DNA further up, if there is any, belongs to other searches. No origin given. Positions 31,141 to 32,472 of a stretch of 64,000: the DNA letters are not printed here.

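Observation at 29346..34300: Low-GC island encoding a TIR-domain protein, a zinc-ribbon NUDIX hydrolase, a DegT aminotransferase and a PMM-family HAD enzyme - candidate undescribed NAD/ADP-ribose-linked system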

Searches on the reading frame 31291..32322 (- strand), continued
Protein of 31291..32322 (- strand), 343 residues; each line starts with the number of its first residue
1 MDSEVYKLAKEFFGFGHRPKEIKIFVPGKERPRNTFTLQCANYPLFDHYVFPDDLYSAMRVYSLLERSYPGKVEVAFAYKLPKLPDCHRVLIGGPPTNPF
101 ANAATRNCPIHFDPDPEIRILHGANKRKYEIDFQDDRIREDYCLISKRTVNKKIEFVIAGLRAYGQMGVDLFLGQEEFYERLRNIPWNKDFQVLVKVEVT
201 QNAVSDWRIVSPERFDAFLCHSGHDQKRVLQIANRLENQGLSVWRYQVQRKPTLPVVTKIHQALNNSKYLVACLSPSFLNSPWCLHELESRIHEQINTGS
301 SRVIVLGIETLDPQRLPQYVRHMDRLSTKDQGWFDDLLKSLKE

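Call 58: search_protein_families(library=pfam, alignment_id=A4, max_evalue=0.001)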
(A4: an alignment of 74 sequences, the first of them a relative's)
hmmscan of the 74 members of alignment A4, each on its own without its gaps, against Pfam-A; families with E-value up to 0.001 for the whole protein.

A. member 1, P0001 (343 aa): 2 families
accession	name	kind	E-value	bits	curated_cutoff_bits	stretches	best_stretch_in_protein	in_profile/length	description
PF13676.11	TIR_2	-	4.5e-20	72.8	28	1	218-324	2-107/122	TIR domain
PF01582.25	TIR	-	2e-09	37.9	21.3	1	215-310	2-98/179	TIR domain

B. families by the number of members that match (of 74 scanned): 14 families
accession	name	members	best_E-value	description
PF13676.11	TIR_2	18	1.8e-26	TIR domain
PF01048.26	PNP_UDP_1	13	5.9e-23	Phosphorylase superfamily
PF01582.25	TIR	7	2.6e-11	TIR domain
PF05124.17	S_layer_C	4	2.2e-07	S-layer like family, outer domain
PF10137.14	CAP12-PCTIR_TIR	3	4e-25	CAP12/Pycsar effector protein, TIR domain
PF05014.21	Nuc_deoxyrib_tr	3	1e-05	Nucleoside 2-deoxyribosyltransferase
PF00149.33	Metallophos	2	2.5e-12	Calcineurin-like phosphoesterase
PF19960.5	EAD7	1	2.5e-20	Effector-associated domain 7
PF00581.25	Rhodanese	1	1.7e-16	Rhodanese-like domain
PF19964.5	EAD11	1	1.4e-12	Effector-associated domain 11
PF20022.4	VMAP-M19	1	9.6e-06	vWA-MoxR associated protein middle region 19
PF11026.13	DUF2721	1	0.00011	Protein of unknown function (DUF2721)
PF13173.12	AAA_14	1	0.0002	AAA domain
PF00004.35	AAA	1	0.00029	ATPase family associated with various cellular activities (AAA)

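Call 72: search_solved_structures(query=L004:6662-7468:+, max_evalue=1e-10)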
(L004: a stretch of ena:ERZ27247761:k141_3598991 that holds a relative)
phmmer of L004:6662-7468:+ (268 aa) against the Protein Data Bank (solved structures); distinct sequences matched with E-value up to 1e-10: 34.
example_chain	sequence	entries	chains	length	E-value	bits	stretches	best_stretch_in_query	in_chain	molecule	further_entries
5yht_A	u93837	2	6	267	9e-42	146.8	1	44-267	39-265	Histidinol-phosphatase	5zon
2p3n_A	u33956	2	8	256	2.2e-35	125.9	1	51-268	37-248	Inositol-1-monophosphatase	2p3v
2pcr_A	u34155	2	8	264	2e-31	112.9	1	11-265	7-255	Inositol-1-monophosphatase | Fructose-1,6-bisphosphatase/inositol-1-monophosphatase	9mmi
5eq7_A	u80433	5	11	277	3.4e-31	112.1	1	12-254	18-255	Inositol monophosphatase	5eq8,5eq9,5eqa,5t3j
5zhh_A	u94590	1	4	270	4.6e-30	108.4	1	10-262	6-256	Inositol-1-monophosphatase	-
8wdq_A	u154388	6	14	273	7.9e-29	104.4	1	11-257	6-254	Nus factor SuhB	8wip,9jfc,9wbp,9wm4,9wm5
9j90_B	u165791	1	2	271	8.7e-29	104.2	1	11-257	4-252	Nus factor SuhB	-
4n81_A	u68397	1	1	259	5.3e-27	98.4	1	44-256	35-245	Inositol monophosphatase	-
2qfl_A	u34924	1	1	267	3.4e-25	92.5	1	11-263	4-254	Inositol-1-monophosphatase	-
6tqn_T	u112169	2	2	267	3.5e-25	92.4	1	11-263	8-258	Inositol monophosphatase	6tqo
6ib7_A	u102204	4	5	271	3.7e-25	92.4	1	11-263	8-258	Inositol-1-monophosphatase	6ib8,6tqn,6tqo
9vep_A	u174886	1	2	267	4.4e-25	92.1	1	12-264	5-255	Inositol-1-monophosphatase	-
5i3s_A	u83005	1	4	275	1.2e-21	80.9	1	40-262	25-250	Inositol monophosphatase family protein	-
3t0j_A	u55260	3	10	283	1.3e-21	80.8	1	40-262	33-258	Inositol monophosphatase family protein | Inositol monophosphatase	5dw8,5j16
3luz_A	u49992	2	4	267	8.2e-21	78.1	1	37-256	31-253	Extragenic suppressor protein suhB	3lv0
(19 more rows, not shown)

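Call 73: search_solved_structures(query=L004:4100-5515:+, max_evalue=1e-30)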
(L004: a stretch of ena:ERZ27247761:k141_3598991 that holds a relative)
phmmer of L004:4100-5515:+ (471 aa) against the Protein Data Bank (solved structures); distinct sequences matched with E-value up to 1e-30: 18.
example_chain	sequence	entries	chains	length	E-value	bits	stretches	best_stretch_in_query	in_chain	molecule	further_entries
2fkf_A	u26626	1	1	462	1.9e-103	349.9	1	8-455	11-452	Phosphomannomutase/phosphoglucomutase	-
2h4l_X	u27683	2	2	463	1.9e-103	349.9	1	8-455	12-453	Phosphomannomutase/phosphoglucomutase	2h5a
1k35_A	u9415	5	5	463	2e-103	349.9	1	8-455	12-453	Phosphomannomutase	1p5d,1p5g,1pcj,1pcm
4mrq_A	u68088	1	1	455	2.3e-103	349.7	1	8-455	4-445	Phosphomannomutase/phosphoglucomutase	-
3bkq_X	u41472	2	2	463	2.4e-103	349.6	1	8-455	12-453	Phosphomannomutase/phosphoglucomutase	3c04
1k2y_X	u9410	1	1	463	5.1e-103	348.6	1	8-455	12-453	phosphomannomutase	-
2fkm_X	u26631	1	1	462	7e-103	348.1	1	8-455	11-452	Phosphomannomutase/phosphoglucomutase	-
3rsm_A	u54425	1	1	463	9.6e-103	347.7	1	8-455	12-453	Phosphomannomutase/phosphoglucomutase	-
4il8_A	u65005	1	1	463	4.8e-102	345.4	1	8-455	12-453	Phosphomannomutase/phosphoglucomutase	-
3uw2_A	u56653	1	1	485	2.8e-95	323.1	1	5-448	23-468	Phosphoglucomutase/phosphomannomutase family protein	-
6nn2_A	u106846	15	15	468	1.7e-51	178.7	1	7-383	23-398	Phosphoglucomutase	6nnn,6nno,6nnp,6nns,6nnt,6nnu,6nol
5kl0_A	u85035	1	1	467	1.9e-51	178.6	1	8-383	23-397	Phosphoglucomutase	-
5bmn_A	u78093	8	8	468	1.9e-51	178.5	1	8-383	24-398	Phosphoglucomutase | Phosphomannomutase/phosphoglucomutase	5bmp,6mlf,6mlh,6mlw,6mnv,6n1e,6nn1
9du5_A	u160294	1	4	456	1.4e-47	165.8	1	9-446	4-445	Phosphoglucomutase/phosphomannomutase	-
1wqa_A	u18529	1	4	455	1.6e-46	162.3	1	9-452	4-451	phospho-sugar mutase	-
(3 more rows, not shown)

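Call 74: search_solved_structures(query=L017:1570-2838:+, max_evalue=0.00001)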
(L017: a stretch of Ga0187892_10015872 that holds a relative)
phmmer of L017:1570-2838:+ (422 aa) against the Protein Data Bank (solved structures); distinct sequences matched with E-value up to 0.00001: 9.
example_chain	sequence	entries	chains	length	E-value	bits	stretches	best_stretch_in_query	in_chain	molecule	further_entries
4lre_A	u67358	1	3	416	4e-126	424.5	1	36-421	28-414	Phosphopentomutase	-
3m8w_A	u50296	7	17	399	4.1e-126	424.5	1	36-421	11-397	Phosphopentomutase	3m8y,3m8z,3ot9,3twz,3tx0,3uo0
4lrc_A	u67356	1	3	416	1e-125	423.1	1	36-421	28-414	Phosphopentomutase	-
4lr7_A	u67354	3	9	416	1e-125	423.1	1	36-421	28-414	Phosphopentomutase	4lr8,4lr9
4lra_A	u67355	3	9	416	1.5e-125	422.7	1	36-421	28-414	Phosphopentomutase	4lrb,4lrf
4lrd_A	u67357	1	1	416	2e-125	422.2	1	36-421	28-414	Phosphopentomutase 4H11 variant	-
3un2_A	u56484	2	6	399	2.8e-125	421.7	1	36-421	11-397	Phosphopentomutase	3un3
3un5_A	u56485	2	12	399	2.8e-125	421.7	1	36-421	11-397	Phosphopentomutase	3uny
3m7v_A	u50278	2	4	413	7.5e-101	341.2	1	36-420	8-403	Phosphopentomutase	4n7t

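Call 75: search_solved_structures(query=L001:5093-6139:+, max_evalue=1e-20)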
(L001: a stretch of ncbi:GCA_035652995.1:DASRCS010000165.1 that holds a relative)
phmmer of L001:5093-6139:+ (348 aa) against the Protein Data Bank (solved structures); distinct sequences matched with E-value up to 1e-20: 31.
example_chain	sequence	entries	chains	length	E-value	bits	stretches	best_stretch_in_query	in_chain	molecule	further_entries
7d72_K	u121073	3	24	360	8.5e-53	182.9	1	1-346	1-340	Mannose-1-phosphate guanyltransferase beta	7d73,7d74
7whr_B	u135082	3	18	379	5.2e-51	177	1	1-340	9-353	Nucleotidyl transferase family protein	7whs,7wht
8yre_D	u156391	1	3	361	1.6e-50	175.4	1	1-346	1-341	Mannose-1-phosphate guanylyltransferase 1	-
7x8j_A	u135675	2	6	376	1.8e-50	175.3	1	1-346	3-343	Mannose-1-phosphate guanylyltransferase 1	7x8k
8x7s_B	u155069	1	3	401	4e-50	174.1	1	1-325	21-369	UTP--glucose-1-phosphate uridylyltransferase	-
6jq8_A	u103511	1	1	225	3.8e-29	105.1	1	3-227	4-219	Putative 6-deoxy-D-mannoheptose pathway protein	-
5xhw_A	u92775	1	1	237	4.4e-29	104.9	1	3-227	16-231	Putative 6-deoxy-D-mannoheptose pathway protein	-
4y7t_A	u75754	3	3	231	6.1e-27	97.9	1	1-142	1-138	Nucleotidyl transferase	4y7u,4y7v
5ids_A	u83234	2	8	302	2.2e-26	96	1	3-186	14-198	Glucose-1-phosphate thymidylyltransferase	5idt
1mp3_A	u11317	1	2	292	2.8e-26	95.7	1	3-183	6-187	GLUCOSE-1-PHOSPHATE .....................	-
3pkq_A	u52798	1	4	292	3.9e-26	95.2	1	3-183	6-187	Glucose-1-phosphate thymidylyltransferase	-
1h5s_D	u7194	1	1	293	4.6e-26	95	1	3-182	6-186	Glucose-1-phosphate thymidylyltransferase 1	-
1h5r_A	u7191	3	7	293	4.6e-26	95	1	3-223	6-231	GLUCOSE-1-PHOSPHATE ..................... | Glucose-1-phosphate thymidylyltransferase 1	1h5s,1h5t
1h5r_B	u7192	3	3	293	5.6e-26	94.7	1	3-182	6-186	GLUCOSE-1-PHOSPHATE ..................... | Glucose-1-phosphate thymidylyltransferase 1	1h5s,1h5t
6n0u_A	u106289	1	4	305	6.8e-26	94.4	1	3-182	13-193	Glucose-1-phosphate thymidylyltransferase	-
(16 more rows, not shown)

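Call 78: search_protein_families(library=pfam, proteins=[L006:6346-7629:+, L006:5628-6338:+, L019:8121-9068:-, L020:512-1543:+, P0010], max_evalue=1)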
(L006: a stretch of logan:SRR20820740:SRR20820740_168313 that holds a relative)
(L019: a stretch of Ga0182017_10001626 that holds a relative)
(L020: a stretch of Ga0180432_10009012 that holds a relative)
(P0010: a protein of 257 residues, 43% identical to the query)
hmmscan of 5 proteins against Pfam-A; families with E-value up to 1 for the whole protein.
L006:6346-7629:+ (427 aa): 2 families
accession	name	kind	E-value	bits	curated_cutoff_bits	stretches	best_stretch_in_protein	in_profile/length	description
PF11817.14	Foie-gras_1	-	0.026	14.7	23.3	1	223-303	127-206/257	Foie gras liver health family 1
PF00288.32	GHMP_kinases_N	-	0.21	12.3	22.3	1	155-210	30-85/87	GHMP kinases N terminal domain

L006:5628-6338:+ (236 aa): 0 families

L019:8121-9068:- (315 aa): 2 families
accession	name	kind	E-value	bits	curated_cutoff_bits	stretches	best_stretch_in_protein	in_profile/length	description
PF24461.1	DUF7576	-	0.12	12.7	27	1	188-220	6-37/60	Family of unknown function (DUF7576)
PF01946.23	Thi4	-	0.21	11.2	26.2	0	147-177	12-41/235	Thi4 family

L020:512-1543:+ (343 aa): 0 families

P0010 (257 aa): 0 families

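Call 85: find_encoding_contigs(protein=P0001, flank=3000, max_places=4)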
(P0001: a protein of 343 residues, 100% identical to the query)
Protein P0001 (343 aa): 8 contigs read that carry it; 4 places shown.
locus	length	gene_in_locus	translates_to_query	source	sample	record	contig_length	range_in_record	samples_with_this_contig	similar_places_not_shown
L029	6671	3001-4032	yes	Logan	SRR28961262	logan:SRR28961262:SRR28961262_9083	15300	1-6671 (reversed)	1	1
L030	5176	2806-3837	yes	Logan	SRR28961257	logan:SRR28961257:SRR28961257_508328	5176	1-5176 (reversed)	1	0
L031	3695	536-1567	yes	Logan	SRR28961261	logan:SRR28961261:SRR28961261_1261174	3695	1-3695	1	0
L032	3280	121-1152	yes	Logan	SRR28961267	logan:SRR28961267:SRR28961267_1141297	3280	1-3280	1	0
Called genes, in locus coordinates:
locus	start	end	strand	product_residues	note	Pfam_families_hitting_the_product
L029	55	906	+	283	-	PF04228:Zn_peptidase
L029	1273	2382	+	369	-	PF01041:DegT_DnrJ_EryC1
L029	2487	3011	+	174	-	PF00293:NUDIX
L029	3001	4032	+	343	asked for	PF01582:TIR, PF13676:TIR_2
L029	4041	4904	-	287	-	PF03332:PMM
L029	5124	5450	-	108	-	-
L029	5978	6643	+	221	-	PF00005:ABC_tran, PF13304:AAA_21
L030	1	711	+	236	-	?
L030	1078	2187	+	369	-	PF01041:DegT_DnrJ_EryC1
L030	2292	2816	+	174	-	PF00293:NUDIX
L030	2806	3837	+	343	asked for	PF01582:TIR, PF13676:TIR_2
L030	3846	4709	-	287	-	PF03332:PMM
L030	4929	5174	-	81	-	?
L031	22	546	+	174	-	PF00293:NUDIX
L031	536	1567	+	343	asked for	PF01582:TIR, PF13676:TIR_2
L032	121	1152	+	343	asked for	PF01582:TIR, PF13676:TIR_2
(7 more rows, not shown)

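Call 89: search_protein_families(library=pfam, proteins=[L018:7700-8671:+, L018:8587-9543:+, L018:5916-7286:+, L011:7172-7465:+, L007:10493-11458:-, L007:11473-12729:-], max_evalue=0.001)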
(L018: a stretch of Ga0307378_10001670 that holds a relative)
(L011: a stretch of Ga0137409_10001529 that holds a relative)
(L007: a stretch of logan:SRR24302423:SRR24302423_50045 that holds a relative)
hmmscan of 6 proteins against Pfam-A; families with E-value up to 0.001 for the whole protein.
L018:7700-8671:+ (323 aa): 1 family
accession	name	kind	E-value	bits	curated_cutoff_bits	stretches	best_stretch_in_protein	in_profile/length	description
PF01261.30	AP_endonuc_2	-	2e-26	93.6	31.1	1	67-313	2-247/249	Xylose isomerase-like TIM barrel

L018:8587-9543:+ (318 aa): 1 family
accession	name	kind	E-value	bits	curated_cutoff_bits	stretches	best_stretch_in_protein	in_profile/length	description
PF02805.21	Ada_Zn_binding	-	1.2e-07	32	23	1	263-318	10-64/65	Metal binding domain of Ada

L018:5916-7286:+ (456 aa): 4 families
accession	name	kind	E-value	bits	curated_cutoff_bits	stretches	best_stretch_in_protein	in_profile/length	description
PF02878.22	PGM_PMM_I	-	2.1e-28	99.2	22.5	1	5-140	3-130/138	Phosphoglucomutase/phosphomannomutase, alpha/beta/alpha domain I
PF02879.22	PGM_PMM_II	-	3.1e-23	82.7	29.3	1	163-260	2-103/103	Phosphoglucomutase/phosphomannomutase, alpha/beta/alpha domain II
PF02880.22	PGM_PMM_III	-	5.9e-19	68.7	20.7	1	268-371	5-112/115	Phosphoglucomutase/phosphomannomutase, alpha/beta/alpha domain III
PF00408.26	PGM_PMM_IV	-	6.4e-10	39.4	23.1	1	379-443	1-60/68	Phosphoglucomutase/phosphomannomutase, C-terminal domain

L011:7172-7465:+ (97 aa): 3 families
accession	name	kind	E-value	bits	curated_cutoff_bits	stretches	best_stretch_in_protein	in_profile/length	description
PF01381.28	HTH_3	-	8.3e-11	42.2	23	1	31-88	1-55/55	Helix-turn-helix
PF13560.12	HTH_31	-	2e-08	34.9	27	1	26-88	1-61/64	Helix-turn-helix domain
PF12844.13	HTH_19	-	5.3e-08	33.1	30.2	1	30-90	3-60/64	Helix-turn-helix domain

L007:10493-11458:- (321 aa): 1 family
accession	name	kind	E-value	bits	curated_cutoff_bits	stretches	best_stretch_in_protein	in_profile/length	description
PF14100.11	DUF6807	-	7.1e-47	160.7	27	1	53-313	2-269/270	Family of unknown function (DUF6807)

L007:11473-12729:- (418 aa): 0 families
